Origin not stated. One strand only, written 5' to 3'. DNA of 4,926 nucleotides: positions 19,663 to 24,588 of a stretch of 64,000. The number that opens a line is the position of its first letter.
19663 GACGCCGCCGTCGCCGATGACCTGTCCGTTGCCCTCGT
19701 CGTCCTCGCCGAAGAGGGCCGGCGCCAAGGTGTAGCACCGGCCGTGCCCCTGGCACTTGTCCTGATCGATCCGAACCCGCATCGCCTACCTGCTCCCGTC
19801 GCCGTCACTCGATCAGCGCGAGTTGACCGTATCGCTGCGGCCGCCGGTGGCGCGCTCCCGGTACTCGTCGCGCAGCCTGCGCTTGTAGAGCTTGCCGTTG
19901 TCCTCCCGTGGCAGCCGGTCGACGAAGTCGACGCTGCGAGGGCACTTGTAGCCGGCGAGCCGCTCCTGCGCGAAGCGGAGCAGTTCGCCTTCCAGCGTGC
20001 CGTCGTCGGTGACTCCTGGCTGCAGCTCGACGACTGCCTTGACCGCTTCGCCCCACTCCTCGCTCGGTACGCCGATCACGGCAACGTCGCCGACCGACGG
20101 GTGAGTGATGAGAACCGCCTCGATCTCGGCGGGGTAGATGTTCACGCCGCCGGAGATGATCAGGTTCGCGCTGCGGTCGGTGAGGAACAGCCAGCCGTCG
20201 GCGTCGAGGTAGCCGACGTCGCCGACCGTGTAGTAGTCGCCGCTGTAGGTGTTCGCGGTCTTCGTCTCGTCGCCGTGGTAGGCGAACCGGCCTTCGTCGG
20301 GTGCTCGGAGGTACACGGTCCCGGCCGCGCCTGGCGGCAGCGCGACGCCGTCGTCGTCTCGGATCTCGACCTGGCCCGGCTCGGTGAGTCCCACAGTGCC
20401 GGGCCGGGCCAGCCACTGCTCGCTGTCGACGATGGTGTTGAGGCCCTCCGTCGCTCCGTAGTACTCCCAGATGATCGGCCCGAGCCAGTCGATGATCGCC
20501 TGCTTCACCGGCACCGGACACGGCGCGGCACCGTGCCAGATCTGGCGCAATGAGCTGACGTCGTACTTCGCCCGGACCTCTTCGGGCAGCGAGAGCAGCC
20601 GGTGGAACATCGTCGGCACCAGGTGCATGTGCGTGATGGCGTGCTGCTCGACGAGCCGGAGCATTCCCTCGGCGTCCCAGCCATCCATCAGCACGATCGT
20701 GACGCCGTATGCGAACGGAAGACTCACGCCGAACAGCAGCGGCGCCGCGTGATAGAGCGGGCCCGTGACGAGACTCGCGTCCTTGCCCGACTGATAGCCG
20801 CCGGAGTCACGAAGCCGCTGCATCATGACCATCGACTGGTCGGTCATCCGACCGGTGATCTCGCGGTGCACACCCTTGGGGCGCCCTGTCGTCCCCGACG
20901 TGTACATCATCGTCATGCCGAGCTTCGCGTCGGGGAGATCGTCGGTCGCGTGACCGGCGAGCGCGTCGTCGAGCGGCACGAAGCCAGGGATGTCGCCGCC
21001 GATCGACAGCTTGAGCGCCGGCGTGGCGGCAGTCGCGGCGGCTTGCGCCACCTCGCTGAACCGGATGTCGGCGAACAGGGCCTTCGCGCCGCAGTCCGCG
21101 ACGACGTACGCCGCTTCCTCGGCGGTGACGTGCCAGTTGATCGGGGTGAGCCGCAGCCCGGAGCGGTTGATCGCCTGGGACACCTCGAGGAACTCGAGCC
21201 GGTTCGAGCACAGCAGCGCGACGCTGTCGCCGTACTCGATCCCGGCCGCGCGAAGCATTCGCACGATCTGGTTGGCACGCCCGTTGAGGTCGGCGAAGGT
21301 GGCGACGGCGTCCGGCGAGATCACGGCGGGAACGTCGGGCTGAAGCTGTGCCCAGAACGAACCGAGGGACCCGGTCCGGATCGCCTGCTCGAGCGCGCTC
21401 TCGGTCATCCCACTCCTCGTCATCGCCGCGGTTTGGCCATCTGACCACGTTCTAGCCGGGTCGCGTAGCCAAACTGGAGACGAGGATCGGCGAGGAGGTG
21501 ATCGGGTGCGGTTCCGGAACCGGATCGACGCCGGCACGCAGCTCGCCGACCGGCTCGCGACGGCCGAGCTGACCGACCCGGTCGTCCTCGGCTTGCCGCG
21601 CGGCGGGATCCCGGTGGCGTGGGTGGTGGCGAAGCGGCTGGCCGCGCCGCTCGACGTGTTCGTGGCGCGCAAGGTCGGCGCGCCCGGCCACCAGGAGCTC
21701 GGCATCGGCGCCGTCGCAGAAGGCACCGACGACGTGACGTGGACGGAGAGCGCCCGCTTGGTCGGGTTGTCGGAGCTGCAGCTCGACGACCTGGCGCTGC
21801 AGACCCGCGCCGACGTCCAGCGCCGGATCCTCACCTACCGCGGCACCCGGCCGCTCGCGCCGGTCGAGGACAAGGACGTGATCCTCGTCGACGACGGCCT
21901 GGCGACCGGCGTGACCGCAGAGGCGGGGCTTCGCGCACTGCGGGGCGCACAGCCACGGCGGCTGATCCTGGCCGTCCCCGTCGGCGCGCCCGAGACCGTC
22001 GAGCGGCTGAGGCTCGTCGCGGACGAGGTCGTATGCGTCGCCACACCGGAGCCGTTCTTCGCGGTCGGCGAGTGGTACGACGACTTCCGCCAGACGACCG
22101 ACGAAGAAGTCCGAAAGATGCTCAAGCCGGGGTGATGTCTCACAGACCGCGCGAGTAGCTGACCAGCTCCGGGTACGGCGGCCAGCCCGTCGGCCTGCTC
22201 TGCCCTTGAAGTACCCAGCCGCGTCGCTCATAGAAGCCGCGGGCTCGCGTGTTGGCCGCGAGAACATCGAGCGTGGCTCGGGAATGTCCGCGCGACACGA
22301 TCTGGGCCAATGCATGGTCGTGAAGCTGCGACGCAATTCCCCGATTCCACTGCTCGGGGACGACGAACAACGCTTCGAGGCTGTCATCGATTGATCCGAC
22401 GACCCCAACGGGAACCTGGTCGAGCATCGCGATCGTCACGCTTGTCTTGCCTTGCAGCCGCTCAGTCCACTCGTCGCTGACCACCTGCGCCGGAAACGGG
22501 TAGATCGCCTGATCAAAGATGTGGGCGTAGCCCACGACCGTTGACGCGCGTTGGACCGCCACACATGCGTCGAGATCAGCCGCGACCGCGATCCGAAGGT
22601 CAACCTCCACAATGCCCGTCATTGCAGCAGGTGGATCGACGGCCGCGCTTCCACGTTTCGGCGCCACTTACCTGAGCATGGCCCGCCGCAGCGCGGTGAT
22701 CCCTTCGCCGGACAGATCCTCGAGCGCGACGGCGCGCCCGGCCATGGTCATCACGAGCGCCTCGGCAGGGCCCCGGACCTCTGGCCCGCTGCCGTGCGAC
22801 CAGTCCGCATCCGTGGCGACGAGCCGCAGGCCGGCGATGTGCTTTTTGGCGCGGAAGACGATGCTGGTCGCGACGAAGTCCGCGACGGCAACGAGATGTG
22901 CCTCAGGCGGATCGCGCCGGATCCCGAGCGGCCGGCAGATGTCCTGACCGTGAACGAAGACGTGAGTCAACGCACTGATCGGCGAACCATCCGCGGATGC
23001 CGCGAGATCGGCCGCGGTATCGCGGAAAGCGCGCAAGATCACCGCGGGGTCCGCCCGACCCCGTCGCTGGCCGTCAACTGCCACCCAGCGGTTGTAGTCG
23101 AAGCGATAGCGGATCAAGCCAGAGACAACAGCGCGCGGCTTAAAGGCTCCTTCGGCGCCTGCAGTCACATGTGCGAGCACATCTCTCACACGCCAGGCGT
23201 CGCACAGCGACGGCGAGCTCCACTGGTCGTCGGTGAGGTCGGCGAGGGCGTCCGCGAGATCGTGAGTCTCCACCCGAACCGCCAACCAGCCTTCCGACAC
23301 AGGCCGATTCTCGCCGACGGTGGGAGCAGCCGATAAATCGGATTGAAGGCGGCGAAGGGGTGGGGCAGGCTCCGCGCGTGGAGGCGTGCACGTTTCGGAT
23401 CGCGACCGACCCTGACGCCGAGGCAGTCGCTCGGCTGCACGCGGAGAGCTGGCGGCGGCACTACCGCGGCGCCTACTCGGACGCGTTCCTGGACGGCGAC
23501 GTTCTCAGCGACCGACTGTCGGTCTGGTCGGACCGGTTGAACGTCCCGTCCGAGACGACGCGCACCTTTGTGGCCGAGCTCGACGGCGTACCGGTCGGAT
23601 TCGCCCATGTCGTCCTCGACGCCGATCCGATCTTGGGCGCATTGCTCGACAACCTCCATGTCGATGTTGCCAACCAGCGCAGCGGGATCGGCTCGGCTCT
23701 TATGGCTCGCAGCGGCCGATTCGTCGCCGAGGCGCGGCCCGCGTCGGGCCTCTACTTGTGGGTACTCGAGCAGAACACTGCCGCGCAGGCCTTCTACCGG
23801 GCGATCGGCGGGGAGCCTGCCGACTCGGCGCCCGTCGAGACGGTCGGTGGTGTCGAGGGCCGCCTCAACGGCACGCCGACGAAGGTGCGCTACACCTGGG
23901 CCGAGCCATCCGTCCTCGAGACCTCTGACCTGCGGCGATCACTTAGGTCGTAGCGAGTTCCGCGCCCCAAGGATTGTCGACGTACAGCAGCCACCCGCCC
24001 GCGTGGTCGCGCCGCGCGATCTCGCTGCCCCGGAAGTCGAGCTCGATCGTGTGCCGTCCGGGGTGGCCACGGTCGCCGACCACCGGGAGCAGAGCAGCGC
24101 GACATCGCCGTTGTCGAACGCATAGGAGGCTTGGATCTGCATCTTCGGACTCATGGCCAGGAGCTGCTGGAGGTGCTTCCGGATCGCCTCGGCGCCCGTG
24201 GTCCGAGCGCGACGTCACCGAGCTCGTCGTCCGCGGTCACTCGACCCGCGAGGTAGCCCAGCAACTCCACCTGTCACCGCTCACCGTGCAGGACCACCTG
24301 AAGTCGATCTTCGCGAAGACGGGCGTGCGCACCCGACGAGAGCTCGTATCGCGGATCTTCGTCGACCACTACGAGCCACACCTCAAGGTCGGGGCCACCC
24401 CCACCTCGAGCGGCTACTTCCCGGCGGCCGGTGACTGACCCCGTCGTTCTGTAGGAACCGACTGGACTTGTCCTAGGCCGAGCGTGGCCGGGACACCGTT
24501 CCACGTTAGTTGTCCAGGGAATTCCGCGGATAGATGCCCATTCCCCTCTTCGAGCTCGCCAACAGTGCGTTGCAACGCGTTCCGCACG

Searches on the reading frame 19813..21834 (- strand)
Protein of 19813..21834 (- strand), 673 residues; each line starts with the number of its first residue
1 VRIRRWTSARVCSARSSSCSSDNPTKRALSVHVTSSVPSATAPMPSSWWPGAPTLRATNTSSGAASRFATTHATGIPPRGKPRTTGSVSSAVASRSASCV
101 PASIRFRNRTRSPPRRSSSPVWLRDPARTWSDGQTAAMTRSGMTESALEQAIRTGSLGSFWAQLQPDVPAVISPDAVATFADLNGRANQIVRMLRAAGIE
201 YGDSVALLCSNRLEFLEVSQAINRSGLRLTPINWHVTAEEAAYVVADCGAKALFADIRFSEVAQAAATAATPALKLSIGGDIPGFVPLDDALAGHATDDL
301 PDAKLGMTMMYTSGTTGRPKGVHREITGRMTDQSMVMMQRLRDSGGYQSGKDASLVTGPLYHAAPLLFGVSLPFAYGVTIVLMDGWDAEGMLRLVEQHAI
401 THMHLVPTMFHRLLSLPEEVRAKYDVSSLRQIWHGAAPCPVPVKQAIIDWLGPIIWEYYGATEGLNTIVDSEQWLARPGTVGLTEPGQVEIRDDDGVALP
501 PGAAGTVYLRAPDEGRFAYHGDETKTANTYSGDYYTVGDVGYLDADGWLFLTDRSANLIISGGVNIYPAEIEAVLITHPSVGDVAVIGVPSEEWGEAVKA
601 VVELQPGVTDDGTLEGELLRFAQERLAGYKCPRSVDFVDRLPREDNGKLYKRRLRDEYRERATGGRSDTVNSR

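Call 40: search_protein_families(library=pfam, proteins=[window:19813-21834:-], max_evalue=0.001)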
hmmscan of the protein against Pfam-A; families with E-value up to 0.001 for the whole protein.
window:19813-21834:- (673 aa): 2 families
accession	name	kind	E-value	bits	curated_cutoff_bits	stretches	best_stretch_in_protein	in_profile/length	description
PF00501.34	AMP-binding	-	1.2e-66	225.5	29.9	1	161-512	4-377/384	AMP-binding enzyme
PF13193.12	AMP-binding_C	-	6.2e-21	75.5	24.5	1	570-648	1-76/76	AMP-binding enzyme C-terminal domain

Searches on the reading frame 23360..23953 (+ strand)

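Call 40: search_protein_families(library=pfam, proteins=[window:23360-23953:+], max_evalue=0.001)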
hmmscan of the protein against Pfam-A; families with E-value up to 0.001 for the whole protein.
window:23360-23953:+ (197 aa): 3 families
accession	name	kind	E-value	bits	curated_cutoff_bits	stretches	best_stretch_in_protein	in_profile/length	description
PF13508.13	Acetyltransf_7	-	7.6e-11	42.7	27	1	67-150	3-81/84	Acetyltransferase (GNAT) domain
PF00583.31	Acetyltransf_1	-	2.3e-10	41.2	20.7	1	34-150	7-115/116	Acetyltransferase (GNAT) family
PF13673.13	Acetyltransf_10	-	8.1e-06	26.3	23.6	1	60-150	26-106/128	Acetyltransferase (GNAT) domain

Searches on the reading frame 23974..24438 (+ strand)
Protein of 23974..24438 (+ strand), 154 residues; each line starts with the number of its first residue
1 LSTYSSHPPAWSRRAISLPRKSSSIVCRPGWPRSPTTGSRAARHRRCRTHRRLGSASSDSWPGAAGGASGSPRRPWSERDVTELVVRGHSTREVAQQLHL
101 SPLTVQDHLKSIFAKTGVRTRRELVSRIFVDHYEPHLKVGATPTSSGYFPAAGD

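Call 6: search_protein_families(library=pfam, proteins=[window:23974-24438:+], max_evalue=0.01)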
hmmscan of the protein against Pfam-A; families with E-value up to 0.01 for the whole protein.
window:23974-24438:+ (154 aa): 2 families
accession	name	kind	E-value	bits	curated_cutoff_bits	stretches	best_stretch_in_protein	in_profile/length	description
PF00196.25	GerE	-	4.1e-10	39.6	23.5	1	78-126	7-55/57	Bacterial regulatory proteins, luxR family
PF14493.12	HTH_40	-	0.0065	17.2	27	1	83-115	7-39/89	Helix-turn-helix domain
